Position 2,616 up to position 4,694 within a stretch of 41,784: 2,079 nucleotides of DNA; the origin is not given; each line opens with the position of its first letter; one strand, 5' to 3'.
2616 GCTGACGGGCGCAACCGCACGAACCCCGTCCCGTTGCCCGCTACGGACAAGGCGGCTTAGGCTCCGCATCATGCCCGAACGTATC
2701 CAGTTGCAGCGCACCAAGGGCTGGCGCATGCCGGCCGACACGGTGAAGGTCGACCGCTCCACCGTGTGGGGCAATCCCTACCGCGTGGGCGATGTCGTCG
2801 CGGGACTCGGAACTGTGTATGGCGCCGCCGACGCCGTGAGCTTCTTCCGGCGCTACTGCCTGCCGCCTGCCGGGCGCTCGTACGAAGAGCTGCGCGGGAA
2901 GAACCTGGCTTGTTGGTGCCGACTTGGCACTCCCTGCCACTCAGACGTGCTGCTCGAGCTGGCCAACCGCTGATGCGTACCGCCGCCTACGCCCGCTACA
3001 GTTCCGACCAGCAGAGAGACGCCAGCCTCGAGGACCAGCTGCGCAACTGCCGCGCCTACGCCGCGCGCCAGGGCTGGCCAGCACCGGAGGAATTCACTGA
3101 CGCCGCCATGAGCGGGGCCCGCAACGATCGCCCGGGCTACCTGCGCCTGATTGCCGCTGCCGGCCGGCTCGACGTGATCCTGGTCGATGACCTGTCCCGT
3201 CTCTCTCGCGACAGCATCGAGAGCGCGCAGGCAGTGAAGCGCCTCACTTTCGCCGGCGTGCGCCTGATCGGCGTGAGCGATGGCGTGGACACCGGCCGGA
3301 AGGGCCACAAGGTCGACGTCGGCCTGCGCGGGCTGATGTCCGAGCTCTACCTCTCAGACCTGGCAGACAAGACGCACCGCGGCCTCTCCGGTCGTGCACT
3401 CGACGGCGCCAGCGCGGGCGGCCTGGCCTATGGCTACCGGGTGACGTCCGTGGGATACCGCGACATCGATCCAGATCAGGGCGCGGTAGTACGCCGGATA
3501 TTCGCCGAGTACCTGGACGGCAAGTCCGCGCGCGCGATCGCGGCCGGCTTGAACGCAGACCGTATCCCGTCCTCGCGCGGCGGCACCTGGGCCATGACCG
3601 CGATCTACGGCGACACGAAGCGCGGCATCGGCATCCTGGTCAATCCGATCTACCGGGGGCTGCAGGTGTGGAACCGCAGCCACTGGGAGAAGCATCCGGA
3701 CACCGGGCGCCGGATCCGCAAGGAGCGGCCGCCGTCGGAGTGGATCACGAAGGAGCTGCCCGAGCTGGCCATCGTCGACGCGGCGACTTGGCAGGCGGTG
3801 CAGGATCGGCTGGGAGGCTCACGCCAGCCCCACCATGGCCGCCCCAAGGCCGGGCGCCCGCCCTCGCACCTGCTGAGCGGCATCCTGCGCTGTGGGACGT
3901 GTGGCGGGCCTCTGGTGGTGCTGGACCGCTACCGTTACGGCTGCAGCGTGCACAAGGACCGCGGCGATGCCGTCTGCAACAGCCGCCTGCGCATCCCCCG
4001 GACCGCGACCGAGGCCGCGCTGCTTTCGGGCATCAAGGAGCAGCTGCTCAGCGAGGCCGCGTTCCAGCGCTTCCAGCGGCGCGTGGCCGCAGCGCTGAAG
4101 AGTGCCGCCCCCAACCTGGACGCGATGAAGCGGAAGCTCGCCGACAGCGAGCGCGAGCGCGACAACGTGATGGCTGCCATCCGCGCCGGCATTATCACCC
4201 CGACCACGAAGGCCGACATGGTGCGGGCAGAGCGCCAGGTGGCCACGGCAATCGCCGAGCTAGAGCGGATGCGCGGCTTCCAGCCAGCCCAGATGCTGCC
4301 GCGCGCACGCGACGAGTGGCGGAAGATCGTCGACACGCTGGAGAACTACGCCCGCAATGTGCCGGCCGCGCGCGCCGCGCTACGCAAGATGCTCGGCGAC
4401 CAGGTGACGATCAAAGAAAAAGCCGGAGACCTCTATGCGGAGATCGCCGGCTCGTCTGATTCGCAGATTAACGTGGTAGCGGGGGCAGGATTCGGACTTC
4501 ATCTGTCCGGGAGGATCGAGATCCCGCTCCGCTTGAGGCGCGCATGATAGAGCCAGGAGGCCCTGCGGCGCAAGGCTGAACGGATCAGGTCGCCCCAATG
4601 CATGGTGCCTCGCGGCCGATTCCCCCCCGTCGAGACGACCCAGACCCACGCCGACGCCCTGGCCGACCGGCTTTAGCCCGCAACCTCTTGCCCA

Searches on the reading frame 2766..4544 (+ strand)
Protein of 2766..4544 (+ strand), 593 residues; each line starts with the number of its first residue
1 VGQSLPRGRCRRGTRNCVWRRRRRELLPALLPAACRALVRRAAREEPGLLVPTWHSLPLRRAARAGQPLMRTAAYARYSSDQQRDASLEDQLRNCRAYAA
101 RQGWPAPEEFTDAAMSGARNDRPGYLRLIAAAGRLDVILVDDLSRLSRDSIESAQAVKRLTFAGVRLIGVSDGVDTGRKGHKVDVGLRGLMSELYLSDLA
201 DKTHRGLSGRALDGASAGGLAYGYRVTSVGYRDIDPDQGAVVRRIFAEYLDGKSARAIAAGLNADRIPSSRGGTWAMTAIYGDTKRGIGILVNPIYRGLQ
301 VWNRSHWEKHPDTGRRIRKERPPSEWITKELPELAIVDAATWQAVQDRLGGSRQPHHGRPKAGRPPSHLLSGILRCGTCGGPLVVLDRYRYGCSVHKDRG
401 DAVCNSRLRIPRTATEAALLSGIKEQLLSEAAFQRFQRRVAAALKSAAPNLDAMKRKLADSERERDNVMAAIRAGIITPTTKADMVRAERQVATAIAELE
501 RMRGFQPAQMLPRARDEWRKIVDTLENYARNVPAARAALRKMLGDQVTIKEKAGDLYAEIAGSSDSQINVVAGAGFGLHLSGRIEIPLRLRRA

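Call 88: search_protein_families(library=phrogs, max_evalue=0.00001, proteins=[window:2766-4544:+])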
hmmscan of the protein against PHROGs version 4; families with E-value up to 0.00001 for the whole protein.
window:2766-4544:+ (593 aa): 3 families
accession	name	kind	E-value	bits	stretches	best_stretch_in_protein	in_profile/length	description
phrog_95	-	integration and excision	2.7e-82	278.4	1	67-554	85-560/651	integrase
phrog_125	-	DNA, RNA and nucleotide metabolism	9.9e-20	72.1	1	65-348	15-247/254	DNA invertase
phrog_6620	-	integration and excision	5.6e-06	27.1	1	70-153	56-138/201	transposase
